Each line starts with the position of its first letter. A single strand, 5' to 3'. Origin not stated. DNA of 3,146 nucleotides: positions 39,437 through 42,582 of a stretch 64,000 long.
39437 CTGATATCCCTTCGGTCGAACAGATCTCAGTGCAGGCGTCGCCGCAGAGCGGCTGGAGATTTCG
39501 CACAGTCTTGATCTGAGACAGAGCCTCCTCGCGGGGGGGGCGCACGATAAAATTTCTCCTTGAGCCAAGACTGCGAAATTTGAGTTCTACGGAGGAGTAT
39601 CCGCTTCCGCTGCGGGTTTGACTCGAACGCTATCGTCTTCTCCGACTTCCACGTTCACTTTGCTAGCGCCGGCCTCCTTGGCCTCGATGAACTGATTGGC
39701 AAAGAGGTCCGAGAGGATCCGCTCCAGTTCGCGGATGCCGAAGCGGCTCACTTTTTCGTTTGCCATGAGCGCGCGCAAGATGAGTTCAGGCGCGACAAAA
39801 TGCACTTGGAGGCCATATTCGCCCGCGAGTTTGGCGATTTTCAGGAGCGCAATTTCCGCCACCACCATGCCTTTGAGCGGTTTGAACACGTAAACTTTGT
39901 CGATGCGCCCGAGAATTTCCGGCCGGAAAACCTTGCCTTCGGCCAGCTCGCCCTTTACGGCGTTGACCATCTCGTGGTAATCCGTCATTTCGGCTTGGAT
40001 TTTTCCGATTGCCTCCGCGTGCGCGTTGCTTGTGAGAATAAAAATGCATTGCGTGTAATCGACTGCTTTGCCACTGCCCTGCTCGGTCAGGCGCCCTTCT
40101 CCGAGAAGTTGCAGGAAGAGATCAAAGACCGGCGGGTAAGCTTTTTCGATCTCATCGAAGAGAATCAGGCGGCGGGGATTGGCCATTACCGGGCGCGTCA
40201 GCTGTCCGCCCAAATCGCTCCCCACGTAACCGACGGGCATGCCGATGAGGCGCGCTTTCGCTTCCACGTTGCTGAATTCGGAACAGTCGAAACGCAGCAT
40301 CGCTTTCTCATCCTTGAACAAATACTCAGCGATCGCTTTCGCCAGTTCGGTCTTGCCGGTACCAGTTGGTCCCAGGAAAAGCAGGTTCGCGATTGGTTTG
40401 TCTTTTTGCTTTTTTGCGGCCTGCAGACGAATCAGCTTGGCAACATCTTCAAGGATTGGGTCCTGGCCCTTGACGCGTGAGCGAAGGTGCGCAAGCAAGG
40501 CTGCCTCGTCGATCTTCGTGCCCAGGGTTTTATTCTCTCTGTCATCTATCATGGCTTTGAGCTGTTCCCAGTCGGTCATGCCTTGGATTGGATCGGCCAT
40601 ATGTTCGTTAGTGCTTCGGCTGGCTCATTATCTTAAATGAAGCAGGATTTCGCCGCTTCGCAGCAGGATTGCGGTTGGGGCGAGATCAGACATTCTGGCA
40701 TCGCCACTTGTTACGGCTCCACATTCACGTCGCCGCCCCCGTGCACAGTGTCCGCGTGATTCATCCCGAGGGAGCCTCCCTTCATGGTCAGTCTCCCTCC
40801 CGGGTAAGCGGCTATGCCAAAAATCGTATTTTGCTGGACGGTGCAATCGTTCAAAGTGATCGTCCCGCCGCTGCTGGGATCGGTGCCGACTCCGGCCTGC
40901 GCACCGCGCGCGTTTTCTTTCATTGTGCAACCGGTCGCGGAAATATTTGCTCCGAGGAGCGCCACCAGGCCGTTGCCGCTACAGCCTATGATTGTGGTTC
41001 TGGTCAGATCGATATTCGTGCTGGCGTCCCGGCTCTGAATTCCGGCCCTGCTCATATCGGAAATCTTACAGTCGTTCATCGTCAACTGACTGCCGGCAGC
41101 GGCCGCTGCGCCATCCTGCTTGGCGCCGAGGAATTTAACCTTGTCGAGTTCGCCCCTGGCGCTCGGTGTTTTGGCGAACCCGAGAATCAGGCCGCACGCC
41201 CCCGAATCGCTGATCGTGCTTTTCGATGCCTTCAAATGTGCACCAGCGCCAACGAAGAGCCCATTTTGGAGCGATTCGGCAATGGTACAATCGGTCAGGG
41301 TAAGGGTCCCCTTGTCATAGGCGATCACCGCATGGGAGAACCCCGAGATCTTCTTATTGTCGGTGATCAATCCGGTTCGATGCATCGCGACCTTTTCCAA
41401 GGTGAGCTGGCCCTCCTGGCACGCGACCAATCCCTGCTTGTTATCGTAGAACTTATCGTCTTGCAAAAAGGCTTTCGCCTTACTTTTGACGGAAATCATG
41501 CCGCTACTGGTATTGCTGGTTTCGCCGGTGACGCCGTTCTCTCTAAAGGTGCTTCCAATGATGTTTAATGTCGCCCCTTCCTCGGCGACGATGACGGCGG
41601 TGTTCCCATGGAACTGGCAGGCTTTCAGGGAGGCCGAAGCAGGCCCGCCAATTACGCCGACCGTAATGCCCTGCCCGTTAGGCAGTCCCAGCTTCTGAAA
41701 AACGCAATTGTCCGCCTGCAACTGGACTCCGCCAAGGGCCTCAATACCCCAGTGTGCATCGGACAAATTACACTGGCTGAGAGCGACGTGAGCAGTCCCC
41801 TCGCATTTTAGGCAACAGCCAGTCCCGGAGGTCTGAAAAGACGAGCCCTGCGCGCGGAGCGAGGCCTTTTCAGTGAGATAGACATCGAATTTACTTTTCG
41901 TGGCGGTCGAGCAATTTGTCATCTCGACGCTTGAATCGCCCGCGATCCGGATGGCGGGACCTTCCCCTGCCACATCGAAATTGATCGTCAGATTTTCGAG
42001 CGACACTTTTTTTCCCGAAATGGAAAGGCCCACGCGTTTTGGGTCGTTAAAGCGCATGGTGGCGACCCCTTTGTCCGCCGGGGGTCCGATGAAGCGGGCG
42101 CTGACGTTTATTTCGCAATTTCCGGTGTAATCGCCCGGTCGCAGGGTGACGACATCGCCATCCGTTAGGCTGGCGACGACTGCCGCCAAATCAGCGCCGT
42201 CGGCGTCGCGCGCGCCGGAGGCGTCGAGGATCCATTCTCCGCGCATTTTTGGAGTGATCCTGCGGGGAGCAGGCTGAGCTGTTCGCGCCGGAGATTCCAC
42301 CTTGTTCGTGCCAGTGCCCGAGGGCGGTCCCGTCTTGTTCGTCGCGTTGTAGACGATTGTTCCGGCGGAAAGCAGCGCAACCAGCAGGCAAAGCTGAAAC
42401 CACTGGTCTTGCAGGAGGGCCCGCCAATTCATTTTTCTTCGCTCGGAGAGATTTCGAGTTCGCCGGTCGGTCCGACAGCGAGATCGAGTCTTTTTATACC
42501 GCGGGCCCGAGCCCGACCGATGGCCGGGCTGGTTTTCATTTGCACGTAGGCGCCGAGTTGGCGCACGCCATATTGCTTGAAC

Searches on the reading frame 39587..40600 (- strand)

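Call 34: search_protein_families(library=pfam, proteins=[window:39587-40600:-], max_evalue=0.001)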
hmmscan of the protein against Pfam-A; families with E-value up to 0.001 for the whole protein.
window:39587-40600:- (337 aa): 6 families
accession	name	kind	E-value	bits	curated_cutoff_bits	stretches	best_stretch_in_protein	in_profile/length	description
PF07724.20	AAA_2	-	7.7e-42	143.6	27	1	68-235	1-165/166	AAA domain (Cdc48 subfamily)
PF00158.32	Sigma54_activat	-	5.8e-08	33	20.2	1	60-194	18-145/168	Sigma-54 interaction domain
PF07728.20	AAA_5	-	5.2e-07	30.2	22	1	72-192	1-122/139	AAA domain (dynein-related subfamily)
PF00004.35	AAA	-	9e-07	29.8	21.2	1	73-156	1-71/131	ATPase family associated with various cellular activities (AAA)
PF06309.17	Torsin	-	0.00016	22.2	27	1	31-97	15-80/127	Torsin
PF05496.18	RuvB_N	-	0.00063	20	27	0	45-94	11-57/159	Holliday junction DNA helicase RuvB P-loop domain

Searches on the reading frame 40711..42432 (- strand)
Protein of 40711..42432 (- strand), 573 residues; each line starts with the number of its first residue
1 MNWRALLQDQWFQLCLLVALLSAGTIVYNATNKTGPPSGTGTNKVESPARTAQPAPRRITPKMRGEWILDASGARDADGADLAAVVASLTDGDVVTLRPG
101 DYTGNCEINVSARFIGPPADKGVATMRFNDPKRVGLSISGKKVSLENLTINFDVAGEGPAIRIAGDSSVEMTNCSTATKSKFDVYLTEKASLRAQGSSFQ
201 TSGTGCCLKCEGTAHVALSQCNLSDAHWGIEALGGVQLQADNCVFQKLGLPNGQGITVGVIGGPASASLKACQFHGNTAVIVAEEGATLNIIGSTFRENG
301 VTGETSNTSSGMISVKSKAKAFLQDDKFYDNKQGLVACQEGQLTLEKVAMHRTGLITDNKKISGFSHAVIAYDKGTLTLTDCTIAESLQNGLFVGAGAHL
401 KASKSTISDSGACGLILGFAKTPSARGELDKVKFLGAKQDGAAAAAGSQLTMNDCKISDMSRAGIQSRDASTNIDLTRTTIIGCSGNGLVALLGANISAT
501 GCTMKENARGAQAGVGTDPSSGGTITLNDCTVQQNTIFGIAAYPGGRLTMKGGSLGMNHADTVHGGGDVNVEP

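Call 34: search_protein_families(library=pfam, proteins=[window:40711-42432:-], max_evalue=0.001)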
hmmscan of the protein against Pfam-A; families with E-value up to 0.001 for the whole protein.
window:40711-42432:- (573 aa): 2 families
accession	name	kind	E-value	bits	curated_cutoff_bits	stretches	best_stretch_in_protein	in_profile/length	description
PF13229.12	Beta_helix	-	7.2e-42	143.1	25.9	5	356-503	13-157/158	Right handed beta helix region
PF05048.19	NosD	-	5e-07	29.8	23.6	0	375-529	25-168/212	Periplasmic copper-binding protein (NosD)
